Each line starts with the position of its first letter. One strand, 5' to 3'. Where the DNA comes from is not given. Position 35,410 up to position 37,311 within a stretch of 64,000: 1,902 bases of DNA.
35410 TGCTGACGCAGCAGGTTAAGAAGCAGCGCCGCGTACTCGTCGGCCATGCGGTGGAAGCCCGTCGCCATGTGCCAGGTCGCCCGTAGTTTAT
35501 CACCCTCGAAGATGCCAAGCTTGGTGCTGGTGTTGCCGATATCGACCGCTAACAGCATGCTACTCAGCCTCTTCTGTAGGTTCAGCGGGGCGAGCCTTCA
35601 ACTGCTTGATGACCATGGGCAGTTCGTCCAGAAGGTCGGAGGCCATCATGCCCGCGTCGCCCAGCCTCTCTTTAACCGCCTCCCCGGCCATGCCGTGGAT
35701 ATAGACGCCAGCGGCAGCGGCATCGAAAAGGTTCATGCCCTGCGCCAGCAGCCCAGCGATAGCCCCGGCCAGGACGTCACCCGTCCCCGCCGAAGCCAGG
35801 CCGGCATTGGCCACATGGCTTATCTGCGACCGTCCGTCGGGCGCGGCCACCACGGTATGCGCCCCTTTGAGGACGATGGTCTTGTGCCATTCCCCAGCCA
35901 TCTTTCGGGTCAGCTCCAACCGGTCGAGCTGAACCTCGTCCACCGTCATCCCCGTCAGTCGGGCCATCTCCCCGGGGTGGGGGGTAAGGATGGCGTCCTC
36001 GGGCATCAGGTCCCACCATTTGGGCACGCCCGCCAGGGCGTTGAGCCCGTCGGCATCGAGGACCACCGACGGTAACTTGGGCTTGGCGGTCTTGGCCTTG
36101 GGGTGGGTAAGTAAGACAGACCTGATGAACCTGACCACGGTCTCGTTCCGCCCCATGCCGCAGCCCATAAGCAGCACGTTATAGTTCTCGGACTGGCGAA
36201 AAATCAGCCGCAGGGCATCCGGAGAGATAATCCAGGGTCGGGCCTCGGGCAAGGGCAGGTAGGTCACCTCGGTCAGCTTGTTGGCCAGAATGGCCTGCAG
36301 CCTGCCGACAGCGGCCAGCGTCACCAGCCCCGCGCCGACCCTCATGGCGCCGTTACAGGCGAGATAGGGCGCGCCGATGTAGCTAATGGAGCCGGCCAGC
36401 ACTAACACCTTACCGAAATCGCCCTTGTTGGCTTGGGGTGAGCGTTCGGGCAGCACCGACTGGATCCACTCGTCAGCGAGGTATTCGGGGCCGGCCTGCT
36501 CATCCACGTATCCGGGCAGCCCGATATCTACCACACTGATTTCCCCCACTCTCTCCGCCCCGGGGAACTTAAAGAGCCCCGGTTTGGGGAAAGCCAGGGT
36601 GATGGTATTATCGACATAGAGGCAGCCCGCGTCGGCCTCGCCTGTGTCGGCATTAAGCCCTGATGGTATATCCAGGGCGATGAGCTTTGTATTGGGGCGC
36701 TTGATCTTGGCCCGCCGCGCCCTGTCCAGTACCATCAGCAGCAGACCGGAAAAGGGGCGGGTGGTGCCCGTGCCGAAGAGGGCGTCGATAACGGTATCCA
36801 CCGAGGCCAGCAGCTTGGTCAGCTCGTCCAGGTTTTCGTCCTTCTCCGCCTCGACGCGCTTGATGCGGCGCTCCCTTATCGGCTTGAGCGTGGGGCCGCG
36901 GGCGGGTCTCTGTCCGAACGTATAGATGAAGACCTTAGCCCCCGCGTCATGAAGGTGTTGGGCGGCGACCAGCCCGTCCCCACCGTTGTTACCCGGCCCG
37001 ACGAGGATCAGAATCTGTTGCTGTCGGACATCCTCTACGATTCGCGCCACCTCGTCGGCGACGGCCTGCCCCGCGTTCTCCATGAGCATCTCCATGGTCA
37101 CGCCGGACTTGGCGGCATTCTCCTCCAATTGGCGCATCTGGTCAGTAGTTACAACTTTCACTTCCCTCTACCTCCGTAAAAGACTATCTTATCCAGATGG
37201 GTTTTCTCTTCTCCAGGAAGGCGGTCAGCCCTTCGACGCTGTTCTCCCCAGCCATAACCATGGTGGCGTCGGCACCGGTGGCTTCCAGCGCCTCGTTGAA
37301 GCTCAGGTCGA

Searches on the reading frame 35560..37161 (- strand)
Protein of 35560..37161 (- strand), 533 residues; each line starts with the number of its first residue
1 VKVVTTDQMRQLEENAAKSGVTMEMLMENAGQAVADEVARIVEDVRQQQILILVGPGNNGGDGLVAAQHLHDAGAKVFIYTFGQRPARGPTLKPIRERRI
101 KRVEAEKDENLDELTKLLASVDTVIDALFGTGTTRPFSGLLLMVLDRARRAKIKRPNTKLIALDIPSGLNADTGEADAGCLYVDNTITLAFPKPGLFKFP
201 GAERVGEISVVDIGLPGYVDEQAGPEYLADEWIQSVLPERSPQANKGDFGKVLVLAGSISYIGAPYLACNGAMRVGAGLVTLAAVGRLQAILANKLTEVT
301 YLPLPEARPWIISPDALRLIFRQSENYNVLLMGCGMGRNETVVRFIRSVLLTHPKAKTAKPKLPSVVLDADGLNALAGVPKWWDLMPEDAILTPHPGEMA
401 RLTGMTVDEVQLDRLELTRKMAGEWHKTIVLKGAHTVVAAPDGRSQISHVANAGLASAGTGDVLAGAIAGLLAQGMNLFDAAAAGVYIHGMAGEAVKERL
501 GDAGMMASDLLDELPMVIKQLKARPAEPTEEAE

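Call 84: search_protein_families(library=pfam, proteins=[window:35560-37161:-], max_evalue=0.00001)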
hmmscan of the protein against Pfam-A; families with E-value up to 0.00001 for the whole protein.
window:35560-37161:- (533 aa): 3 families
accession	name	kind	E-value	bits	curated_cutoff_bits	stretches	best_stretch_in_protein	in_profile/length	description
PF01256.23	Carb_kinase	-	1e-52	179.5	27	1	252-515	1-241/242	NAD(P)H-hydrate dehydratase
PF03853.21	YjeF_N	-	1.1e-37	130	24.9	1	24-195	2-169/169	YjeF-related protein N-terminus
PF08543.17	Phos_pyr_kin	-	6.6e-08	32.7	27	1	385-489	116-229/246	Phosphomethylpyrimidine kinase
